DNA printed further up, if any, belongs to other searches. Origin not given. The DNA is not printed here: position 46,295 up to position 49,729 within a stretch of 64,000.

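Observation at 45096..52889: Integrase-less ~7.7-kb island at tRNA-Gly(CCC), bounded by an exact 18-nt direct repeat plus an older att-like scar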

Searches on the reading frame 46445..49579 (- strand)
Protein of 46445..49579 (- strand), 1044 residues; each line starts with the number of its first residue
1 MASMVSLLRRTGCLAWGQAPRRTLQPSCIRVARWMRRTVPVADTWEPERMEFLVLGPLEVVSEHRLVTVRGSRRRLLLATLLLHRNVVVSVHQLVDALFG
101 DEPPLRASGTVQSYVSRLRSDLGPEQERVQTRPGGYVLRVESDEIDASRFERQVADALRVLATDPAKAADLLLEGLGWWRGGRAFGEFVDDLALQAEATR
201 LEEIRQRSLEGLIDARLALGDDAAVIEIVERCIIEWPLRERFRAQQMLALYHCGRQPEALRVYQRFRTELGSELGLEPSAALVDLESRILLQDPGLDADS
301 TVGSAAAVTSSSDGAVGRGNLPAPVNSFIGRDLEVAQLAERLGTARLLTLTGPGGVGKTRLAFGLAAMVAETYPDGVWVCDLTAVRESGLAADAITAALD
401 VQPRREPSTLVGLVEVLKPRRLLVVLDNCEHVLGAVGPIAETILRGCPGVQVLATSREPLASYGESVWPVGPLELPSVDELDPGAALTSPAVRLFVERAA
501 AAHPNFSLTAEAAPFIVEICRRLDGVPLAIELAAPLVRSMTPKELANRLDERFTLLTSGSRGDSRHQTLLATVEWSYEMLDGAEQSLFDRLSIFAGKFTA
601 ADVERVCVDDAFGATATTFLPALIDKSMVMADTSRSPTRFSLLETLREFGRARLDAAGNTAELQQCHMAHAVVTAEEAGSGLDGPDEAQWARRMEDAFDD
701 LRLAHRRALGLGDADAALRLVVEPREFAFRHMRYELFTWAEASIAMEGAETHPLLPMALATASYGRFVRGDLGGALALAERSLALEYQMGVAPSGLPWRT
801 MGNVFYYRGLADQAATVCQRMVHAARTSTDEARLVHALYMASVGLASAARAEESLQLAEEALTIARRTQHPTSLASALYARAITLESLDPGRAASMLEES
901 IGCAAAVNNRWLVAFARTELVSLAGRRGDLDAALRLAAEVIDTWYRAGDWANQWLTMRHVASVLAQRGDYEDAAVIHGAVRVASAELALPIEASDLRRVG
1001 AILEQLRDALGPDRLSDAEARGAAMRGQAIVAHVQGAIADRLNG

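Call 10: search_protein_families(library=pfam, proteins=[window:46445-49579:-], max_evalue=0.01)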
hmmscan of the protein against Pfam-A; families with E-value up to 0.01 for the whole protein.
window:46445-49579:- (1044 aa): 8 families
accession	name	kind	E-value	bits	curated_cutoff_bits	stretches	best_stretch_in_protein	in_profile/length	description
PF03704.23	BTAD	-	1.6e-33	116.6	22.1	1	145-290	1-146/146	Bacterial transcriptional activator domain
PF00486.34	Trans_reg_C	-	1.7e-08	34.8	26.2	1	74-137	10-76/77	Transcriptional regulatory protein, C terminal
PF20703.3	nSTAND1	-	4.2e-05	23.8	27.1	1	326-433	14-128/379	Novel STAND NTPase 1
PF13191.12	AAA_16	-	0.00031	21.7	32.6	1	328-371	2-50/167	AAA ATPase domain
PF00931.28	NB-ARC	-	0.00042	20.1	23.5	1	344-429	17-109/248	NB-ARC domain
PF13374.12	TPR_10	-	0.00046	20.6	27.5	0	846-868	13-35/42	Tetratricopeptide repeat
PF13401.12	AAA_22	-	0.0012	19.6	27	0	344-432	4-96/130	AAA domain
PF13424.12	TPR_12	-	0.0014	19.2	30.1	1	848-901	16-72/77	Tetratricopeptide repeat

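Call 13: find_encoding_contigs(protein=window:46445-49579:-, flank=10000, max_places=8)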
Protein window:46445-49579:- (1044 aa): no gene with exactly this product is on record in the collection.

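Call 61: search_protein_families(library=ncbifam, proteins=[window:46445-49579:-], max_evalue=0.001)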
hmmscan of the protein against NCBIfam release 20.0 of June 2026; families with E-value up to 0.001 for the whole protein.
window:46445-49579:- (1044 aa): 3 families
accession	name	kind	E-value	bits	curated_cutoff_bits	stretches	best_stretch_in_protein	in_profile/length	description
NF053617.1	SARPRegAfsRStmc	equivalog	1e-57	195.9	1430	1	47-658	26-615/986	SARP-family global regulator AfsR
NF041231.1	BagI_FevR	exception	9e-39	133.6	500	1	65-320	6-263/315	AfsR/SARP family transcriptional regulator BagI/FevR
NF040586.1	FxSxx_TPR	equivalog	7.7e-16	57.7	300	1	322-675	2-329/830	FxSxx-COOH system tetratricopeptide repeat protein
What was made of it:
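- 46445..49579 (-): AfsR/SARP-family regulator: a winged-helix domain, BTAD, a STAND NTPase domain and TPR repeats. Pfam (call 10) and NCBIfam (call 61).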

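Call 62: search_protein_families(library=padloc, proteins=[window:46445-49579:-], max_evalue=0.001)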
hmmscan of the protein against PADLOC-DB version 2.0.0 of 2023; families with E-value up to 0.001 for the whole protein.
window:46445-49579:- (1044 aa): 1 family
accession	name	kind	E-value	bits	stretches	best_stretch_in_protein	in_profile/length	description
PDLC01169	TPR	-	0.00026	18.4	0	800-869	154-222/252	TPR repeats containing protein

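Call 75: find_related_loci(query=window:46445-49579:-, collection=metagenome_contigs, flank=10000)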
Query window:46445-49579:- (1044 aa) in metagenome_contigs; peptide patterns used: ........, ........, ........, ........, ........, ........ (x = any residue, [..] = any of these).
27 stretches matched a pattern; 4 encode a relative of the query (tblastn E <= 1e-3); 4 distinct loci.
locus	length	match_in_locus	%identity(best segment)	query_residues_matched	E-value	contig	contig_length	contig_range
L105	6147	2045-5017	68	49-1038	0e+0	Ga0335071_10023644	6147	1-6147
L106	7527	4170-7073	66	50-1013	0e+0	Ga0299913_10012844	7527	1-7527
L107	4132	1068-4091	65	50-1044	0e+0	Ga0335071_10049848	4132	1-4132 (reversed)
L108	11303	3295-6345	62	24-1039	0e+0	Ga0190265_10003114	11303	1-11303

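Call 79: search_protein_families(library=pfam, proteins=[L108:461-2965:+, L108:6738-8900:+, L108:10101-10670:-, L108:10564-11286:-, L105:5139-5900:+, L105:539-943:-, L105:3-482:+, L106:3033-3746:-, L106:951-1781:-, L107:2-676:+], max_evalue=0.001)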
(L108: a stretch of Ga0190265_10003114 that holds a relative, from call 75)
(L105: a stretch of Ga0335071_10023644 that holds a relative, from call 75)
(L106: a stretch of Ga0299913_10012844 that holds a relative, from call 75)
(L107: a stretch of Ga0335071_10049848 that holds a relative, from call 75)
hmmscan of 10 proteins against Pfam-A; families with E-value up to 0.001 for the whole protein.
L108:461-2965:+ (834 aa): 6 families
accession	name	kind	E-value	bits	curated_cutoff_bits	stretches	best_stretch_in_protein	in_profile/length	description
PF00561.26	Abhydrolase_1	-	2.1e-21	77.1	25.8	1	162-401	1-241/245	alpha/beta hydrolase fold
PF12697.13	Abhydrolase_6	-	8.3e-17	63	26.3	1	165-408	2-214/217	Alpha/beta hydrolase family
PF12146.15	Hydrolase_4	-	2.5e-11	43.8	27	1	185-269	27-115/239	Serine aminopeptidase, S33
PF04101.22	Glyco_tran_28_C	-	1e-09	39.1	22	1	673-806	2-138/166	Glycosyltransferase family 28 C-terminal domain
PF13528.12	Glyco_trans_1_3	-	0.00029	20.6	25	1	706-794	220-308/322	Glycosyl transferase family 1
PF08386.16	Abhydrolase_4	-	0.00048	20.7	21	1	359-417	33-92/103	TAP-like protein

L108:6738-8900:+ (720 aa): 3 families
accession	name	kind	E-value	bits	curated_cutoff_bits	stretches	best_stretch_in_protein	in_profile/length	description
PF11999.13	Ice_binding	-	1.2e-51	175.8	28.7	1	529-715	1-208/208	Ice-binding-like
PF13487.12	HD_5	-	2.3e-35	122.3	27.2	1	144-307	5-170/170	HD domain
PF01966.28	HD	-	2.1e-15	57.5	22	1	155-276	3-116/116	HD domain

L108:10101-10670:- (189 aa): 0 families

L108:10564-11286:- (240 aa): 1 family
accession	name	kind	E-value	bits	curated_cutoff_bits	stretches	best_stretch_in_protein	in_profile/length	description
PF11746.14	DUF3303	-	4.1e-20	72.1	21.2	1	147-232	1-87/92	Domain of unknown function (DUF3303)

L105:5139-5900:+ (253 aa): 4 families
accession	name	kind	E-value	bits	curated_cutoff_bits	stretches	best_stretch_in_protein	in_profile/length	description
PF00903.31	Glyoxalase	-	6.6e-21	75.4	20.6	2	144-244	6-119/121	Glyoxalase/Bleomycin resistance protein/Dioxygenase superfamily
PF18029.7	Glyoxalase_6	-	4.1e-17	63.2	23.6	2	19-118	6-101/106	Glyoxalase-like domain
PF22677.2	Ble-like_N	-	6.1e-08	32.7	24.5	0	140-163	2-25/41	Bleomycin resistance protein-like N-terminal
PF13669.12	Glyoxalase_4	-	0.00019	22.1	27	0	17-107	5-104/109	Glyoxalase/Bleomycin resistance protein/Dioxygenase superfamily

L105:539-943:- (134 aa): 2 families
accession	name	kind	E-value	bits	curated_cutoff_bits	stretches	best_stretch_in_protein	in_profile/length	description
PF09851.14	SHOCT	-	9.9e-10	38.3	27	1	106-133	1-28/28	Short C-terminal domain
PF13396.11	PLDc_N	-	6.7e-07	29.6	23.3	1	27-73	1-41/42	Phospholipase_D-nuclease N-terminal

L105:3-482:+ (159 aa): 1 family
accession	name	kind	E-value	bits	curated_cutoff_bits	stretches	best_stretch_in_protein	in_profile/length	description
PF07992.20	Pyr_redox_2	-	3.4e-12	46.8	26.1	1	12-142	183-291/291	Pyridine nucleotide-disulphide oxidoreductase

L106:3033-3746:- (237 aa): 2 families
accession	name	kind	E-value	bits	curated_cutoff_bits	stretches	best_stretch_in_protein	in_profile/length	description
PF00378.25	ECH_1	-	6.2e-34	117.9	27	1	12-228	2-221/251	Enoyl-CoA hydratase/isomerase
PF16113.10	ECH_2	-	1.1e-06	28.9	27.2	1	25-188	11-179/335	Enoyl-CoA hydratase/isomerase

L106:951-1781:- (276 aa): 0 families

L107:2-676:+ (224 aa): 1 family
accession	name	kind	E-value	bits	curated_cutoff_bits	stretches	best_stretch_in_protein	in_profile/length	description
PF00067.27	p450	-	5.6e-18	65.4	22.8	1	101-183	338-429/462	Cytochrome P450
